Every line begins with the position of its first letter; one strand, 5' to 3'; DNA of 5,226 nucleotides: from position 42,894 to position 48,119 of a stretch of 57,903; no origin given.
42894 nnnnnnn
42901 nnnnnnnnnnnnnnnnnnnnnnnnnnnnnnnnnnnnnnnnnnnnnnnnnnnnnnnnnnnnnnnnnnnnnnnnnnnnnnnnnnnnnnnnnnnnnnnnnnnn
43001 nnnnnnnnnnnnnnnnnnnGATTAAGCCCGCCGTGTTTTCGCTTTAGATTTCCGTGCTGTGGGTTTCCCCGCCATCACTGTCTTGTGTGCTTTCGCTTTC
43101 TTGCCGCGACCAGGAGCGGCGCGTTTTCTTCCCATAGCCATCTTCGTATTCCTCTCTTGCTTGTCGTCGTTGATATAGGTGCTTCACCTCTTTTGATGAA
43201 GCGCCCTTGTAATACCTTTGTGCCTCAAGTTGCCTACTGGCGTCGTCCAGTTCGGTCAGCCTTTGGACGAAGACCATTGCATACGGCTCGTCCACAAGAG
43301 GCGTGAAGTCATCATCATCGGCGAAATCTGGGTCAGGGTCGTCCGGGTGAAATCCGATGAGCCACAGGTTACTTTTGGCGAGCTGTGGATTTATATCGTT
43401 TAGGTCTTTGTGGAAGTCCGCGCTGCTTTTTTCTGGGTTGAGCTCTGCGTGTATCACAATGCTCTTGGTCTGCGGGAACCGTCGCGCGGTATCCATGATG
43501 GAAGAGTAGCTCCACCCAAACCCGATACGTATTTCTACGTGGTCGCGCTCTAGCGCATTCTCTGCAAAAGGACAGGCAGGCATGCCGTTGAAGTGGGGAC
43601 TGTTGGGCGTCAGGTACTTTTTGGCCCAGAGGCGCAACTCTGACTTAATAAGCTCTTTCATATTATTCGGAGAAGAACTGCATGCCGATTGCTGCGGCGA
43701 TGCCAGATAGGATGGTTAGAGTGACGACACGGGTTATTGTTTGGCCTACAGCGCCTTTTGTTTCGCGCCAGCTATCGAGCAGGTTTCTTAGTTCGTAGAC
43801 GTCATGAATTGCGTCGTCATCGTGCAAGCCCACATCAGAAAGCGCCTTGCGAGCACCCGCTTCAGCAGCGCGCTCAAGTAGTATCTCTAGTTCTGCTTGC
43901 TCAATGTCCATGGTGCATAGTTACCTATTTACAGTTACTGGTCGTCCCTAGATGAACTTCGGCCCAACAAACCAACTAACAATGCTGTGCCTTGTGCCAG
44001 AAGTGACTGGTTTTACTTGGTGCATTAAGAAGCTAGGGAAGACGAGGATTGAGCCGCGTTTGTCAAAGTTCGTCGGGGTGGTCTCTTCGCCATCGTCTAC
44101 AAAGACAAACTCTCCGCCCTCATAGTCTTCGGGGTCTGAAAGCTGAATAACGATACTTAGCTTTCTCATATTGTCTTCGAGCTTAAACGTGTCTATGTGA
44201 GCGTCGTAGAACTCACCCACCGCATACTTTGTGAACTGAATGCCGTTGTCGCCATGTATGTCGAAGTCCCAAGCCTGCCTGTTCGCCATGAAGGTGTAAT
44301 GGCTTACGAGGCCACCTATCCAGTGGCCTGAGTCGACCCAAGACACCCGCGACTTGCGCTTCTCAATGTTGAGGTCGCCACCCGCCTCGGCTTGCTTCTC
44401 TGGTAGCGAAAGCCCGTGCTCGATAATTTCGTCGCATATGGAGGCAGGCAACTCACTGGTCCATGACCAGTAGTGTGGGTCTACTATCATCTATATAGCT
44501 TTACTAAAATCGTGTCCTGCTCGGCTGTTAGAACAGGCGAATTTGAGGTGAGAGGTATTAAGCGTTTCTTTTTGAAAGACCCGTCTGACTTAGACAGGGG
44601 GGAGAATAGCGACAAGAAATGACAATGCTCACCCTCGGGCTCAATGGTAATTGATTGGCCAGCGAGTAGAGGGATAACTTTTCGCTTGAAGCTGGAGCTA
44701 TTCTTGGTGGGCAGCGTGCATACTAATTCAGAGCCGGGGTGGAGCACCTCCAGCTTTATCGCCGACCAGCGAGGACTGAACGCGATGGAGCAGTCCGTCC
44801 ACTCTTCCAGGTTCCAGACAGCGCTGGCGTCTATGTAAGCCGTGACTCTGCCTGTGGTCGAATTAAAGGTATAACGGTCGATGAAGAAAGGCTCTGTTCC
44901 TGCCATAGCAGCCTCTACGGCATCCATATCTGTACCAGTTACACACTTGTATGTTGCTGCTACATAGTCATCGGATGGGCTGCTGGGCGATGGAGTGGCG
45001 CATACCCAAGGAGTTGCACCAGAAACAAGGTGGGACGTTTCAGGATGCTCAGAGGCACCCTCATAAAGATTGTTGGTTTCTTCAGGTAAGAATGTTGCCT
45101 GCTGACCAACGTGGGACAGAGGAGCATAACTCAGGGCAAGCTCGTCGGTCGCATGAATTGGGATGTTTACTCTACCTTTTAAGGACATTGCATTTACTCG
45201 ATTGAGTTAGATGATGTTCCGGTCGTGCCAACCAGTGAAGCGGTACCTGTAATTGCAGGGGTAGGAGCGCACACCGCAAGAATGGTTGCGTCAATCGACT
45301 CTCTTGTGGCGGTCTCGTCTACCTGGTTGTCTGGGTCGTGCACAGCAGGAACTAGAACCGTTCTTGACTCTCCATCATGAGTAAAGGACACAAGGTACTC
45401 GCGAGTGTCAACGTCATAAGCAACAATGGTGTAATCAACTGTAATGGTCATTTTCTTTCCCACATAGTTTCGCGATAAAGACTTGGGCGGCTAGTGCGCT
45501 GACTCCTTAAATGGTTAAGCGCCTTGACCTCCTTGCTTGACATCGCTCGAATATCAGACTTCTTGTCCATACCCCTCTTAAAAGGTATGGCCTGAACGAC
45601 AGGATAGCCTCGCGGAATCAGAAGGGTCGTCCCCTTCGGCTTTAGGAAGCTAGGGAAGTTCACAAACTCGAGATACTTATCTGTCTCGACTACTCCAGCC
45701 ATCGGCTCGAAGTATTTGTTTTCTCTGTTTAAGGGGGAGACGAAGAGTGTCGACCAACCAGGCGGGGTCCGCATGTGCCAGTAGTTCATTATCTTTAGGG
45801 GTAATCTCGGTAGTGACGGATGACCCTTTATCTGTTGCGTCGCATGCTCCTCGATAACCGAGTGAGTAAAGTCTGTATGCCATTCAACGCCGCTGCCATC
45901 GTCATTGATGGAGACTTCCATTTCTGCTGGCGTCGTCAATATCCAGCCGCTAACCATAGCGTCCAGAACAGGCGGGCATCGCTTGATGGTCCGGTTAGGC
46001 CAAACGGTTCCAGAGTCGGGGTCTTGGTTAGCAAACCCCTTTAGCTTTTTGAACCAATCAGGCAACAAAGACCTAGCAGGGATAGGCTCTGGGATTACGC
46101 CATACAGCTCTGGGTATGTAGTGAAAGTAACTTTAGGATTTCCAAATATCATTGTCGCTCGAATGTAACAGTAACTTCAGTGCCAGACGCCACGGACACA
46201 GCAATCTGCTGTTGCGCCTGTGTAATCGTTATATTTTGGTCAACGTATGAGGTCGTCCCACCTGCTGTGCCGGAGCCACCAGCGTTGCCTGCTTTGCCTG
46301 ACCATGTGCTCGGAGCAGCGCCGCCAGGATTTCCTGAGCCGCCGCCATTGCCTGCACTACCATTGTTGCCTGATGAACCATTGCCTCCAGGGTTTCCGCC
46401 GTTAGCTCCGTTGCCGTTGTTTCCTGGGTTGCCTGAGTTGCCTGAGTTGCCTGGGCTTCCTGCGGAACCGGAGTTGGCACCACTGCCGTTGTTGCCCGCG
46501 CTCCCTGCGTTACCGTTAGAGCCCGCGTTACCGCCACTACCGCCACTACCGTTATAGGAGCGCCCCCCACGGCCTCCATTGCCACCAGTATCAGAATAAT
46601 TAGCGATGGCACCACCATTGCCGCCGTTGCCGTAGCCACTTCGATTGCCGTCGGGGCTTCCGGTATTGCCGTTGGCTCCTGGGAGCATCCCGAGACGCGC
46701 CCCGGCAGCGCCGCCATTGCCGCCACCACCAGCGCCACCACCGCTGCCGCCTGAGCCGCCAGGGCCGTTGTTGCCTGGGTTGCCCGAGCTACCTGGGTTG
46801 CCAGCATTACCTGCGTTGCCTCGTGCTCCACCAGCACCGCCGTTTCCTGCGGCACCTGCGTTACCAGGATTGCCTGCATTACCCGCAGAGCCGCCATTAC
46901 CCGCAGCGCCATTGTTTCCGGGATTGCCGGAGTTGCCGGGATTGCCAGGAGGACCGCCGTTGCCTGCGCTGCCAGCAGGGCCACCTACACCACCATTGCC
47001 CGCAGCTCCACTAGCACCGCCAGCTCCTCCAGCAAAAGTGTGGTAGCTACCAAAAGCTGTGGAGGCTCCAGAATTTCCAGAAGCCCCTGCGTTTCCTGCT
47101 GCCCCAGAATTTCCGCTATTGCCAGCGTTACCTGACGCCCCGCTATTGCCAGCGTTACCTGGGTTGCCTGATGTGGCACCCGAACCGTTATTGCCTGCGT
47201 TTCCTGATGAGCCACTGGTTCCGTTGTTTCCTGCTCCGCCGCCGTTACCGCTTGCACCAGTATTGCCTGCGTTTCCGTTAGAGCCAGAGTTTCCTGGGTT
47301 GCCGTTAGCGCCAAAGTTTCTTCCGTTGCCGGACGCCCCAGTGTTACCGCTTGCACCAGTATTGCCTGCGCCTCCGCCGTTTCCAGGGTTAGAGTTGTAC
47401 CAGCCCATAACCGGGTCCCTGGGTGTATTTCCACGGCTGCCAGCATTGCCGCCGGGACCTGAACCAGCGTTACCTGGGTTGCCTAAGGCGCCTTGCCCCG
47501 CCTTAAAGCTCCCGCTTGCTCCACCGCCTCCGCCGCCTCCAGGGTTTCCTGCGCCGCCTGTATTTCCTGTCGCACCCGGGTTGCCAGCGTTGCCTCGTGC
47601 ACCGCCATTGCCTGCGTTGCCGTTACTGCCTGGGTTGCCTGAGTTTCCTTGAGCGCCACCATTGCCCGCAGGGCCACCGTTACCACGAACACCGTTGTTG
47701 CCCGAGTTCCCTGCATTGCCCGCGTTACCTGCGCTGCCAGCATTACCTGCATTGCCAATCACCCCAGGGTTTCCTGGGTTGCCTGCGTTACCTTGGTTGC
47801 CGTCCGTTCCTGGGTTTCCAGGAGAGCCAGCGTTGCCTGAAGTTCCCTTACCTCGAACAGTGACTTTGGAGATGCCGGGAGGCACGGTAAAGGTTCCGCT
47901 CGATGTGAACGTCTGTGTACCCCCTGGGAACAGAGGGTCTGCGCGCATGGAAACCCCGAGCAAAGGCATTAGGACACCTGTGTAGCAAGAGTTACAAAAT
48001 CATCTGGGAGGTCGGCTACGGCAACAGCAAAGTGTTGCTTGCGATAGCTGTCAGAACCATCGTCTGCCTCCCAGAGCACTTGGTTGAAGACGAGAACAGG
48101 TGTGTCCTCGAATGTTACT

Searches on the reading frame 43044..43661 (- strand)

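Call 97: search_protein_families(library=phrogs, proteins=[window:43044-43661:-], max_evalue=0.001)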
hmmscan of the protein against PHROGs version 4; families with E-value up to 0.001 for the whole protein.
window:43044-43661:- (205 aa): 1 family
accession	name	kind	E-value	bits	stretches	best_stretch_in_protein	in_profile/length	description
phrog_28122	-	unknown function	4.4e-17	63.6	1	5-171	15-197/198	-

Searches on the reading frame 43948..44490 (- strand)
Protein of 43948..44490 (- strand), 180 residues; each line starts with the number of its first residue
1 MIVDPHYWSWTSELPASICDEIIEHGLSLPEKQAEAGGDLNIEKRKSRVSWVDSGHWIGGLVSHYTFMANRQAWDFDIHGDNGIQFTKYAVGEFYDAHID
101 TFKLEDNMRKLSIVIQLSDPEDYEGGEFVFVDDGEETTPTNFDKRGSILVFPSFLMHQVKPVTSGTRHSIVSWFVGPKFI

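Call 97: search_protein_families(library=phrogs, proteins=[window:43948-44490:-], max_evalue=0.001)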
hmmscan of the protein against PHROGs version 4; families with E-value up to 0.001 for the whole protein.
window:43948-44490:- (180 aa): 5 families
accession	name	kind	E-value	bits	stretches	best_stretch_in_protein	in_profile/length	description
phrog_61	-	moron, auxiliary metabolic gene and host takeover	1.9e-39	137.2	1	6-177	446-630/689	2OG-Fe(II) oxygenase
phrog_3531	-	moron, auxiliary metabolic gene and host takeover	1.4e-12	48.2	1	14-175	198-362/362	ferrochelatase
phrog_2297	-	DNA, RNA and nucleotide metabolism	7.8e-08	33.7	1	84-174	80-159/163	DNA endonuclease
phrog_81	-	moron, auxiliary metabolic gene and host takeover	3e-07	31.3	1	110-170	161-233/283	2OG-Fe(II) oxygenase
phrog_274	-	DNA, RNA and nucleotide metabolism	0.00054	20.9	1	93-175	103-178/192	DNA endonuclease V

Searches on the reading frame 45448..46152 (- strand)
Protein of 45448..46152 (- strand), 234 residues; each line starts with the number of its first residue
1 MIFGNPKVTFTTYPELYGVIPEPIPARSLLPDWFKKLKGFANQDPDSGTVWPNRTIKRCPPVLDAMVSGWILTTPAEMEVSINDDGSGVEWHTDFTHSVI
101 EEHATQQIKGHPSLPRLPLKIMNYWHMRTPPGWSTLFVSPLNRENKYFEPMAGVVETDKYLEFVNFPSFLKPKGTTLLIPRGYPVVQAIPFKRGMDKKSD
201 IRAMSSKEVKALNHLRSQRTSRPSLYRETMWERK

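Call 97: search_protein_families(library=phrogs, proteins=[window:45448-46152:-], max_evalue=0.001)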
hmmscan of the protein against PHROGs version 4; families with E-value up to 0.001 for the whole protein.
window:45448-46152:- (234 aa): 1 family
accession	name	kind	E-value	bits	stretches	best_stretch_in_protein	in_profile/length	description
phrog_7084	-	unknown function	1.2e-50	173.2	1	7-233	4-239/240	-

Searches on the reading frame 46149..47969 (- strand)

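Call 12: search_protein_families(library=pfam, proteins=[window:46149-47969:-], max_evalue=0.001)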
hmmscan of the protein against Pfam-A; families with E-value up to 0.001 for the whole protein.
window:46149-47969:- (606 aa): 1 family
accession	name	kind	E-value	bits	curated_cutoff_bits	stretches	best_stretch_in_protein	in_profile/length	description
PF01391.23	Collagen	-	4.3e-14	52.5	27.2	2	42-96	4-58/60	Collagen triple helix repeat (20 copies)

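Call 97: search_protein_families(library=phrogs, proteins=[window:46149-47969:-], max_evalue=0.001)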
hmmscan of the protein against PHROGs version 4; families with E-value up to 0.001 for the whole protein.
window:46149-47969:- (606 aa): 8 families
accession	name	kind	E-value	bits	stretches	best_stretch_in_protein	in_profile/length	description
phrog_6320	-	tail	5.5e-13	49.6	2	168-307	80-209/745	tail fiber protein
phrog_5073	-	tail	3.6e-11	43.8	2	200-307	262-369/519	tail fiber protein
phrog_8745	-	tail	1.4e-06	26.9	1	196-342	1380-1530/1803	tail fiber protein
phrog_33406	-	tail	1.7e-06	27.6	2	40-132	183-275/651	tail fiber protein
phrog_18350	-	tail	2.5e-05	25.1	1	16-144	70-196/253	tail fiber protein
phrog_819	-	tail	5.6e-05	22.5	1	163-354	478-672/1024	tail protein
phrog_38766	-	head and packaging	7.1e-05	22.5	1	32-140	66-174/478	virion structural protein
phrog_366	-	tail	7.4e-05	23.3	1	39-115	306-385/474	tail fiber protein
